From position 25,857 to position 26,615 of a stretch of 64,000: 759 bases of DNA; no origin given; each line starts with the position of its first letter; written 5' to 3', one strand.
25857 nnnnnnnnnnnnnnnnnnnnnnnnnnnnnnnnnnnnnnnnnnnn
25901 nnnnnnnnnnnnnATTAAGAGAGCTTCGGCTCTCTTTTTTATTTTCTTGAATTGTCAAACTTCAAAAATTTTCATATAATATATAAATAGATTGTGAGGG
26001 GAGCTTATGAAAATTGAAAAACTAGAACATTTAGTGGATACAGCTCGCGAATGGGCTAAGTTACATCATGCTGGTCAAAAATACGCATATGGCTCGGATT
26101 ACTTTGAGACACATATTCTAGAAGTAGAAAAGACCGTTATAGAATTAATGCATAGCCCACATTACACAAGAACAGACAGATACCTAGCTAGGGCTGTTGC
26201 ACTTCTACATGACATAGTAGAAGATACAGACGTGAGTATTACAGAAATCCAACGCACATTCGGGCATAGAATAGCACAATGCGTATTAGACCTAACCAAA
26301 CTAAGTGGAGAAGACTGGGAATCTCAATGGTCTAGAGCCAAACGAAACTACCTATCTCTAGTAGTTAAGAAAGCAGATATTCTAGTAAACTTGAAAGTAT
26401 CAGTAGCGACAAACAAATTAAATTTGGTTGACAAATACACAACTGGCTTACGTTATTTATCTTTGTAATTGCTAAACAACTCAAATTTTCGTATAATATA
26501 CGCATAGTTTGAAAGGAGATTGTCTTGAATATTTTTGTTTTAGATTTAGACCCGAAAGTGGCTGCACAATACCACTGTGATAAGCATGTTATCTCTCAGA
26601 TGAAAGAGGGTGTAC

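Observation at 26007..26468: Small HD-domain alarmone-hydrolase-like protein expressed from its own early promoter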

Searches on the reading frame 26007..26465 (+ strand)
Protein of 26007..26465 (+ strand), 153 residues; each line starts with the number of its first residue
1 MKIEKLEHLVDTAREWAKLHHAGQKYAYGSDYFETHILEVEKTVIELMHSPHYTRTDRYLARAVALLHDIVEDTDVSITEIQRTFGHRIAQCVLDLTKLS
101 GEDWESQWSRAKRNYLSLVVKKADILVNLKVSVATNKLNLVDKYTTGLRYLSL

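Call 3: search_protein_families(library=pfam, proteins=[window:26007-26465:+], max_evalue=1)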
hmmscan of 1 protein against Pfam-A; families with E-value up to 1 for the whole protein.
window:26007-26465:+ (153 aa): 2 families
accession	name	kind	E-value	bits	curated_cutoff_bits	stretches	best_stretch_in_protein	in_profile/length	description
PF13328.12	HD_4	-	3.5e-09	37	27.2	1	13-115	1-95/156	HD domain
PF01966.28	HD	-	0.00034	21.3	22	1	35-82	3-49/116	HD domain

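Call 4: search_protein_families(library=phrogs, proteins=[window:26007-26465:+], max_evalue=0.01)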
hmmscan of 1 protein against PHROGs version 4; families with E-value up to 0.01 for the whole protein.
window:26007-26465:+ (153 aa): 3 families
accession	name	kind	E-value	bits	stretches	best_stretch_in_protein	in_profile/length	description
phrog_990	-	other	8.2e-43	148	1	1-152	146-292/374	metal-dependent phosphohydrolase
phrog_15275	-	unknown function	4.3e-06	27.6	1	21-131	40-150/223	-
phrog_32047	-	other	0.0087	16.4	0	5-88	19-97/301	phosphohydrolase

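Call 5: search_solved_structures(query=window:26007-26465:+, max_evalue=1, show_alignments=3)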
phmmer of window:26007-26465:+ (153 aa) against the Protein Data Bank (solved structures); distinct sequences matched with E-value up to 1: 21.
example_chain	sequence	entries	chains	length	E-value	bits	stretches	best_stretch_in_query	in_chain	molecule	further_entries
8acu_A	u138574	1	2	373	3e-06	30.5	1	63-127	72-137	GTP pyrophosphokinase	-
6yxa_A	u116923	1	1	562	5.6e-06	29.7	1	63-127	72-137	GTP pyrophosphokinase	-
7smg_A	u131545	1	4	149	1.7e-05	28.1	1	61-144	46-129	(p)ppApp hydrolase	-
1vj7_A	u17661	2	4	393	5.4e-05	26.5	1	63-129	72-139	Bifunctional RELA/SPOT | Bifunctional (p)ppGpp synthase/hydrolase RelA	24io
3nqw_A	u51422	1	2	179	6.2e-05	26.3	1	56-130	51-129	CG11900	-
4yf1_A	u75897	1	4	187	7e-05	26.1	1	8-110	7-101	Lmo0812 protein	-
9s6k_B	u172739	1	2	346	0.00035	23.8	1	18-110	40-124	GTP pyrophosphokinase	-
7qps_A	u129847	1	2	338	0.00037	23.8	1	64-117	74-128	ACT domain protein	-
7qpr_A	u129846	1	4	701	0.0012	22.1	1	64-116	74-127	ACT domain protein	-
3nr1_A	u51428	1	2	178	0.0013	22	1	57-97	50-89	HD domain-containing protein 3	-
7oiw_A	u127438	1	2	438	0.004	20.4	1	64-127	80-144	GTP pyrophosphokinase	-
5xnx_A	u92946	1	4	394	0.0062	19.8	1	11-100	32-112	Bifunctional (p)ppGpp synthase/hydrolase RelA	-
8fr8_I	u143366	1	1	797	0.0097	19.2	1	9-100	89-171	GTP pyrophosphokinase RelA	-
5vxa_A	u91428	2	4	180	0.012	18.9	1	57-97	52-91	Guanosine-3',5'-bis(diphosphate) 3'-pyrophosphohydrolase MESH1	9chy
7qoc_A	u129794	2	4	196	0.037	17.3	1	60-108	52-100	Guanosine polyphosphate pyrophosphohydrolases/synthetases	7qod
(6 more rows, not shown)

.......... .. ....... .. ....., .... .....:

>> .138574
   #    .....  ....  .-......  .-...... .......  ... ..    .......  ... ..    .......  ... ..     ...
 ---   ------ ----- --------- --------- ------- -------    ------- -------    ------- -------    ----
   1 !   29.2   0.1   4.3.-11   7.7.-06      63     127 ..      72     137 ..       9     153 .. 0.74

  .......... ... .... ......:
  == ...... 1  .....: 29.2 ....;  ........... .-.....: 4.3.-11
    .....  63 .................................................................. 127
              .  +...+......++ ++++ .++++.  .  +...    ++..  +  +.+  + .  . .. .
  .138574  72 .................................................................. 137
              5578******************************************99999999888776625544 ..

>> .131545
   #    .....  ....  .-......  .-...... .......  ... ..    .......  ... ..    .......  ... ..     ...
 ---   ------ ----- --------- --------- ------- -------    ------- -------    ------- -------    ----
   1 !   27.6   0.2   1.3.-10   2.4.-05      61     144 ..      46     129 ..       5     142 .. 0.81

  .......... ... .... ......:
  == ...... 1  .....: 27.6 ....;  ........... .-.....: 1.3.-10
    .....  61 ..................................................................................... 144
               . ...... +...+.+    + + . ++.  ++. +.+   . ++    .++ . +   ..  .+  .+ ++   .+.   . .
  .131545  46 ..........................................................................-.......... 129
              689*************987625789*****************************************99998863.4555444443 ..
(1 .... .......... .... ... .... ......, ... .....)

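Call 14: search_dna_similar(query=window:26007-26465:+, collection=phages, mode=protein, max_rows=60, rows=spread, max_evalue=0.001)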
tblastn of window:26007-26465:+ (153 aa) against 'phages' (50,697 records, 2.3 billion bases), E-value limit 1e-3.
Records with a match: 285; places in all: 291; records where one place covers at least 80% of the query: 193.
Best place of each record, by identity: >=99% 4; 90-95% 2; 60-80% 45; <60% 234.
By first word of the organism name: Vibrio 94; Pseudomonas 53; Streptococcus 35; Klebsiella 30; Bacteriophage 10; Salmonella 10; Cronobacter 7; Pasteurella 4; uncultured 4; Escherichia 4; and 20 more.
By host as written in the record: - 51; Vibrio harveyi BAA-1116 36; Pseudomonas syringae pv. actinidiae 18; Klebsiella pneumoniae 12; Vibrio campbellii BB120 7; Klebsiella pneumoniae K23 7; Cronobacter sakazakii 7; Pseudomonas putida KT2440 and Paw85 5; and 100 more.
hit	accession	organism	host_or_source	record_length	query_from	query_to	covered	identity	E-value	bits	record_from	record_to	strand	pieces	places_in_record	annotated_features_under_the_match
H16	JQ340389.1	Vibrio phage pVp-1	Vibrio parahaemolyticus ATCC 33844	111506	1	153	100%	100.0%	2e-97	312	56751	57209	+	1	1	hypothetical protein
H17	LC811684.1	Vibrio phage VF16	Vibrio parahaemolyticus NBRC 12711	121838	1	145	95%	92.4%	5e-85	276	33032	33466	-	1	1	metal-dependent phosphohydrolase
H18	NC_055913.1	Vibrio phage Gary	Vibrio harveyi BAA-1116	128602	1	153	100%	73.2%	8e-69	230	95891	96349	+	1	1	metal-dependent phosphohydrolase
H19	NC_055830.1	Vibrio phage Chester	Vibrio harveyi BAA-1116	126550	1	153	100%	72.5%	2e-68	229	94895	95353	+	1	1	metal-dependent phosphohydrolase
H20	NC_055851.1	Vibrio phage Athena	Vibrio harveyi BAA-1116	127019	1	153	100%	72.5%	2e-68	229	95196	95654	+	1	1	metal-dependent phosphohydrolase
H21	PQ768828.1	Vibrio phage Luma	Vibrio campbellii BB120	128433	1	153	100%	72.5%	2e-68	229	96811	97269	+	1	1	hypothetical protein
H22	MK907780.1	Vibrio phage Pontus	Vibrio harveyi BAA-1116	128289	1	153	100%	72.5%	4e-68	228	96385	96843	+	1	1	hypothetical protein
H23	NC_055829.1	Vibrio phage Bennett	Vibrio harveyi BAA-1116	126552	1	153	100%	71.9%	3e-68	228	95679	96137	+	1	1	metal-dependent phosphohydrolase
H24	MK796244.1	Vibrio phage Achelous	Vibrio campbellii BB120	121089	1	153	100%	71.2%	1e-67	227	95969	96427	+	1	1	hypothetical protein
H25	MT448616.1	Vibrio phage BBMuffin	Vibrio harveyi BAA-1116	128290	1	153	100%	71.2%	1e-67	227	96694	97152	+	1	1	hypothetical protein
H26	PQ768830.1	Vibrio phage Pylo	Vibrio campbellii BB120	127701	1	153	100%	69.9%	3e-66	223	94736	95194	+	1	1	hypothetical protein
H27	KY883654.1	Vibrio phage JSF10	Vibrio cholerae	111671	1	152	99%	42.8%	5e-24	102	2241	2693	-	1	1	GTP pyrophosphokinase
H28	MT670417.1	Pseudomonas phage phiPsa267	Pseudomonas syringae pv. actinidiae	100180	2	151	98%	32.7%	3e-8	57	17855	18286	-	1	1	metal dependent phosphohydrolase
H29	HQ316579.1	Vibrio phage helene 12B3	Vibrio splendidus 12B3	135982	13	151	91%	35.0%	5e-13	71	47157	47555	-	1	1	hypothetical protein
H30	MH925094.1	Vibrio phage VspSw_1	Vibrio sp.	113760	1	151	99%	32.1%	7e-4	44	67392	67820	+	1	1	hypothetical protein (x2)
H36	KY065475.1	Streptococcus phage IPP35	Streptococcus pneumoniae GA13637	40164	9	152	94%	33.3%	1e-8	58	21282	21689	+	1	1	metal dependent phosphohydrolase, HD region | hypothetical protein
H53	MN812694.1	Pectobacterium phage Bobbio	Dickeya dianthicola F101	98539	9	151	93%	29.4%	3e-8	57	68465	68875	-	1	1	record has no annotation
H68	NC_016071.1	Salmonella phage PVPSE1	Salmonella enteritidis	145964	21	125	69%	33.0%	4e-6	51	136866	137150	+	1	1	220: metal-dependent phosphohydrolase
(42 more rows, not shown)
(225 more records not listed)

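Call 15: find_homologous_proteins(query=window:26007-26465:+, max_evalue=0.001)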
Query window:26007-26465:+ (153 aa): 10 proteins with E <= 0.001 among 43 candidates.
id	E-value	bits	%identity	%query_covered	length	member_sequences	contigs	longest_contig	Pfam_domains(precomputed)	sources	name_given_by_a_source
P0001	6.3e-95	333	100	100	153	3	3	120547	PF13328.13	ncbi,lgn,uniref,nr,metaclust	ncbi:hypothetical protein VPT02_059 [Vibrio phage VPT02]|uniref:Uncharacterized protein n=1 Tax=Vibr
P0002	9.0e-64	232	72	100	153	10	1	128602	PF13328.13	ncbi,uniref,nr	ncbi:metal-dependent phosphohydrolase [Vibrio phage Thalassa]|uniref:Phosphohydrolase n=1 Tax=Vibrio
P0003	2.7e-63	230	69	100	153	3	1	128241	PF13328.13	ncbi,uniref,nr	ncbi:metal-dependent phosphohydrolase [Vibrio phage Ceto]|uniref:HD domain-containing protein n=1 Ta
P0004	3.1e-63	230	69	100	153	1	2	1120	PF13328.13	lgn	-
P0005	8.3e-63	229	69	100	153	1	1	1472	PF13328.13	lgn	-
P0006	7.5e-61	222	68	100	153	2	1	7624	PF13328.13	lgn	-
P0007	1.6e-54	202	63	100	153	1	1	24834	PF13328.13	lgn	-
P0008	1.6e-10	59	38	78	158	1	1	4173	PF13328.13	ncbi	-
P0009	6.0e-10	57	40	72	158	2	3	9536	PF13328.13,PF01966.29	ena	-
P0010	7.1e-6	44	44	46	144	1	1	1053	PF13328.13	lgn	-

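Call 18: get_annotated_region(hit=H68, flank=2500)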
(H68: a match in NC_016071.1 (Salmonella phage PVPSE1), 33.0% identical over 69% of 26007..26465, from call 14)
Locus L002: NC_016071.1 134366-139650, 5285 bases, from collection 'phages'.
description: Salmonella phage PVP-SE1, complete genome.
organism: Salmonella phage PVPSE1 (NCBI taxid 889338)
taxonomy: Viruses; Duplodnaviria; Heunggongvirae; Uroviricota; Caudoviricetes; Vequintavirinae; Seunavirus; Seunavirus PVPSE1
host: Salmonella enteritidis; source: -; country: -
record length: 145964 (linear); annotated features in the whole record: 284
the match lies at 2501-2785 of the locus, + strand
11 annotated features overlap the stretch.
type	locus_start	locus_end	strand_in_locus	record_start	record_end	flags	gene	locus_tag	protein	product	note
CDS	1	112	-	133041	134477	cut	216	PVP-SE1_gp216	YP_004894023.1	HNH endonuclease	similar to YP_002003514.1 hypothetical protein rv5_gp012 from Escherichia phage rv5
CDS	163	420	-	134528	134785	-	217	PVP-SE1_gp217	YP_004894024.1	tail protein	-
CDS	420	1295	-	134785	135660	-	218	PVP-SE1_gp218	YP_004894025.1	HNH endonuclease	similar to YP_002003513.1 anti-sigma factor from Escherichia phage rv5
regulatory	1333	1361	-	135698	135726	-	-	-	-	promoter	-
CDS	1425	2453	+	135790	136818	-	219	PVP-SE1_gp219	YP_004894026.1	thymidylate kinase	-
CDS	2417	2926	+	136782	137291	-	220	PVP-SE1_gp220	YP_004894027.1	metal-dependent phosphohydrolase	similar to YP_656394.1 hypothetical protein PHG25ORF159c from Aeromonas phage 25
CDS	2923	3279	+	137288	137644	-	221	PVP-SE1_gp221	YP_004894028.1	hypothetical protein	-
CDS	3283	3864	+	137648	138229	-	222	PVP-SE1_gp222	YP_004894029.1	hypothetical protein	-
CDS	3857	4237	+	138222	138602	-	223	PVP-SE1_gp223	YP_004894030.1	hypothetical protein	similar to YP_002003508.1 hypothetical protein rv5_gp006 from Escherichia phage rv5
CDS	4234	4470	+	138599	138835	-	224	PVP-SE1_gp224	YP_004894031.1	hypothetical protein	-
CDS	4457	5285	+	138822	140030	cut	225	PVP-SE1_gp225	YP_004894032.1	ATPase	similar to YP_002003506.1 MoxR ATPase from Escherichia phage rv5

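Call 19: get_annotated_region(hit=H27, flank=4000)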
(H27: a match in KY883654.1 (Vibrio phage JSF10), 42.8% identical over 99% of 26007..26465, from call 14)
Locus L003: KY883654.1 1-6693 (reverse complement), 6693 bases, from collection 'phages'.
description: Vibrio phage JSF10, complete genome.
organism: Vibrio phage JSF10 (NCBI taxid 1983593)
taxonomy: Viruses; Duplodnaviria; Heunggongvirae; Uroviricota; Caudoviricetes; Demerecviridae; Ermolyevavirinae; Jesfedecavirus; Jesfedecavirus JSF10
host: Vibrio cholerae; source: water; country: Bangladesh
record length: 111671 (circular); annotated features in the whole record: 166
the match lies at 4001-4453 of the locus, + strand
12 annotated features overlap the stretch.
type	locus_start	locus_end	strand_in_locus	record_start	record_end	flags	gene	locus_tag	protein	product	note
CDS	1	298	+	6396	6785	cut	-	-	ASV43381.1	hypothetical protein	-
CDS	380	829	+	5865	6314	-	-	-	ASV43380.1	hypothetical protein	-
CDS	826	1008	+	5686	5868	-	-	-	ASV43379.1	hypothetical protein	-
CDS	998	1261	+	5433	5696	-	-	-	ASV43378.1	hypothetical protein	-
CDS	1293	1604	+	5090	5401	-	-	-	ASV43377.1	hypothetical protein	-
CDS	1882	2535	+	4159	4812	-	-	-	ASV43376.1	deoxynucleotide monophosphate kinase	-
CDS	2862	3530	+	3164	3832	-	-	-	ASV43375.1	holin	-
CDS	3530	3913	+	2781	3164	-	-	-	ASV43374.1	hypothetical protein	-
CDS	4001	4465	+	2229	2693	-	-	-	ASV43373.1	GTP pyrophosphokinase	GTP pyrophosphokinase, (p)ppGpp synthetase I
CDS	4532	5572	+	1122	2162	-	-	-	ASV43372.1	hypothetical protein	-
CDS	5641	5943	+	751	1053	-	-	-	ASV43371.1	hypothetical protein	-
CDS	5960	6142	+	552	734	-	-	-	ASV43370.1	hypothetical protein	-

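Call 20: search_protein_families(library=ncbifam, proteins=[window:26007-26465:+], max_evalue=1)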
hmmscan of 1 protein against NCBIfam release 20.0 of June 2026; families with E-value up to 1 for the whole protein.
window:26007-26465:+ (153 aa): 3 families
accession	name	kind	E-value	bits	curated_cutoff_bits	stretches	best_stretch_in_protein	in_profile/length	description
TIGR00691.1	spoT_relA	subfamily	4.2e-12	45.2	499.2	1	15-120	3-99/687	RelA/SpoT family protein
NF008303.0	PRK11092.1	equivalog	1.1e-06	27.1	947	1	13-120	26-124/702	bifunctional GTP diphosphokinase/guanosine-3',5'-bis pyrophosphate 3'-pyrophosphohydrolase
TIGR00277.1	HDIG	domain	0.0025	17.7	27.6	1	35-71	7-40/84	HDIG domain-containing metalloprotein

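Call 30: find_related_loci(query=A1, collection=viral_contigs, flank=4000)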
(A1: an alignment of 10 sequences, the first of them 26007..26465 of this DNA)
Query A1 (153 aa) in viral_contigs; peptide patterns used: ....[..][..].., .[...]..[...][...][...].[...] (x = any residue, [..] = any of these).
154 stretches matched a pattern; 55 encode a relative of the query (tblastn E <= 1e-3); 55 distinct loci.
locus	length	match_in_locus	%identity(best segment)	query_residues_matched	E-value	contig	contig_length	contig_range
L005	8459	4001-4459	71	1-153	2e-71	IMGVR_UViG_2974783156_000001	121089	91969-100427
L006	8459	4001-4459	71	1-153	1e-70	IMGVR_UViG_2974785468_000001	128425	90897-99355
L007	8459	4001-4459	69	1-153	7e-71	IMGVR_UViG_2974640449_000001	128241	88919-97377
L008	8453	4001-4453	43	1-152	1e-28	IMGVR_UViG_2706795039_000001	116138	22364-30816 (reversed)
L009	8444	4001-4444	31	12-149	2e-15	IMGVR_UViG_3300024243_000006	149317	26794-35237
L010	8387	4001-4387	38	17-153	5e-15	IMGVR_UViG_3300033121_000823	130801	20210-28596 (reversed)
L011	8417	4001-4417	33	10-152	3e-13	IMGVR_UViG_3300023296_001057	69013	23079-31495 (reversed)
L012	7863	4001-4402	32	10-151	2e-12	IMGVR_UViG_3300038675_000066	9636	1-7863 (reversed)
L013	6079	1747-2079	33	10-132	1e-11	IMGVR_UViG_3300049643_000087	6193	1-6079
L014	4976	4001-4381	32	10-144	9e-12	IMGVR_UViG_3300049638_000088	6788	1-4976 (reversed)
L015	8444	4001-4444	31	12-149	2e-15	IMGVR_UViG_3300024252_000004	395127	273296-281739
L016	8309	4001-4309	35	15-129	3e-11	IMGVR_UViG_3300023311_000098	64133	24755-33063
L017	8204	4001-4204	40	64-129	3e-10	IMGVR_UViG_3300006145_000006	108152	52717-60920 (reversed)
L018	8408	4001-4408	30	8-151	8e-10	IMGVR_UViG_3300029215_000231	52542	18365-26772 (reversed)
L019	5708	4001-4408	30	8-151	8e-10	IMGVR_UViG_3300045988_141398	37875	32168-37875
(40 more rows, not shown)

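Call 31: predict_structure(alignment_id=A2)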
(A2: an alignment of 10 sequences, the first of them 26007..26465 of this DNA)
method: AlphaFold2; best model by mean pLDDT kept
length: 153 residues; sequences in the alignment: 10
mean_pLDDT: 95.1   pTM: 0.90
mean pLDDT of the five models: 95.1, 94.7, 94.6, 94.4, 94.3
residues with pLDDT >= 90: 144; 70-90: 8; 50-70: 1; < 50: 0
segments of 3 or more residues with pLDDT < 50: none
pLDDT, mean of each block of 10 residues (from residue 1): 90 98 92 96 96 94 98 95 97 95 94 96 97 95 96 87
secondary structure, 60 per line:
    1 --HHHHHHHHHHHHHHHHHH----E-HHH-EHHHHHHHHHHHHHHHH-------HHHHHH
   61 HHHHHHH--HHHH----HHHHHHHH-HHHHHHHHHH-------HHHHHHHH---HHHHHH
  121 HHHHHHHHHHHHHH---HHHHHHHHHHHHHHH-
elements in order: H3-20 H32-47 H55-67 H70-73 H78-85 H87-96 H104-111 H115-134 H138-152

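Call 32: search_protein_representatives(alignment_id=A2)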
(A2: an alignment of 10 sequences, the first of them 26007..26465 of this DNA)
Query: 10 sequences, 153 profile positions. Proteins with E-value up to 0.001 (for the whole library): 36207; up to 1e-10: 11598; up to 1e-30: 21. The best 150 are listed.
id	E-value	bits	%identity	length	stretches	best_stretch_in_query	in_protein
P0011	2.0e-56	206.5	-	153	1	1-152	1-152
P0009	3.0e-52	192.9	-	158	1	7-152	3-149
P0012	1.0e-51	191.2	-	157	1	1-151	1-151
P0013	1.4e-41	158.3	-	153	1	1-151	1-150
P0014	9.5e-41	155.6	-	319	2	9-148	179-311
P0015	3.3e-39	150.6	-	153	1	1-152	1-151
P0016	1.2e-37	145.5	-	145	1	11-152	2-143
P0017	7.1e-37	143.0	-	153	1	1-152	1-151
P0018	7.4e-35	136.4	-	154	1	1-152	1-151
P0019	1.7e-33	132.0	-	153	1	1-151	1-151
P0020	2.9e-32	128.0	-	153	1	1-152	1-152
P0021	3.7e-32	127.7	-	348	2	10-151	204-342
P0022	5.0e-32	127.2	-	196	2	7-105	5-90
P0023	5.6e-32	127.1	-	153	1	1-152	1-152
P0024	5.9e-32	127.0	-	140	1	9-152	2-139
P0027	2.7e-31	124.9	-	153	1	1-151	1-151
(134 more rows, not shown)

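Call 34: fold_search(model_id=the predicted structure, library=pdb)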
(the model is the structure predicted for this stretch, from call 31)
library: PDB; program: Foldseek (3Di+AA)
matches with E <= 10: 354; with E <= 0.001: 19
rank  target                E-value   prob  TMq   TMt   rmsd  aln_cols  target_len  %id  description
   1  7smg_A                1.3e-06  1.00  0.77  0.83   2.8       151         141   26  Crystal structure of a (p)ppApp hydrolase from Bacteroides caccae (released 2022-11-09)
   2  7smg_D                2.7e-06  1.00  0.78  0.84   2.7       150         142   25  Crystal structure of a (p)ppApp hydrolase from Bacteroides caccae (released 2022-11-09)
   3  7smg_C                2.9e-06  1.00  0.81  0.85   2.8       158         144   25  Crystal structure of a (p)ppApp hydrolase from Bacteroides caccae (released 2022-11-09)
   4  7smg_B                3.4e-06  1.00  0.75  0.79   3.0       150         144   26  Crystal structure of a (p)ppApp hydrolase from Bacteroides caccae (released 2022-11-09)
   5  9chy_A                2.2e-05  1.00  0.73  0.63   3.2       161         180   22  Crystal structure of the human MESH1 (D66K)-PAPS complex (released 2025-12-10)
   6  9chy_B                5.2e-05  1.00  0.72  0.62   3.5       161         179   22  Crystal structure of the human MESH1 (D66K)-PAPS complex (released 2025-12-10)
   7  6yvc_D                7.4e-05  1.00  0.76  0.68   4.3       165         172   19  Crystal structure of the small alarmone hydrolase (SAH) of Pseudomonas aeruginosa (released 2021-05-12)
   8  6yvc_B                9.0e-05  1.00  0.74  0.66   4.8       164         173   20  Crystal structure of the small alarmone hydrolase (SAH) of Pseudomonas aeruginosa (released 2021-05-12)
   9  6yvc_C                9.0e-05  1.00  0.73  0.65   5.7       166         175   20  Crystal structure of the small alarmone hydrolase (SAH) of Pseudomonas aeruginosa (released 2021-05-12)
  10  5vxa_A                9.0e-05  1.00  0.72  0.63   4.2       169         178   22  Structure of the human Mesh1-NADPH complex (released 2018-05-23)
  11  6z3n_AAA              9.4e-05  1.00  0.71  0.62   6.0       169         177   21  Apo Structure of a Hydrolase from Pseudomonas aeruginosa PAO1 (released 2021-06-09)
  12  3nqw_A                9.9e-05  1.00  0.71  0.62   3.8       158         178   20  A metazoan ortholog of SpoT hydrolyzes ppGpp and plays a role in starvation responses (released 2010-09-08)
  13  3nr1_A                1.1e-04  1.00  0.72  0.63   3.4       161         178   22  A metazoan ortholog of SpoT hydrolyzes ppGpp and plays a role in starvation responses (released 2010-09-08)
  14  6z3o_AAA              1.1e-04  1.00  0.72  0.63   5.3       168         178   18  The E74Q mutant of Small Alarmone Hydrolase SAH from Pseudomonas aeruginosa PAO1 (released 2021-01-27)
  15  6yvc_A                2.5e-04  1.00  0.74  0.65   4.8       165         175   19  Crystal structure of the small alarmone hydrolase (SAH) of Pseudomonas aeruginosa (released 2021-05-12)
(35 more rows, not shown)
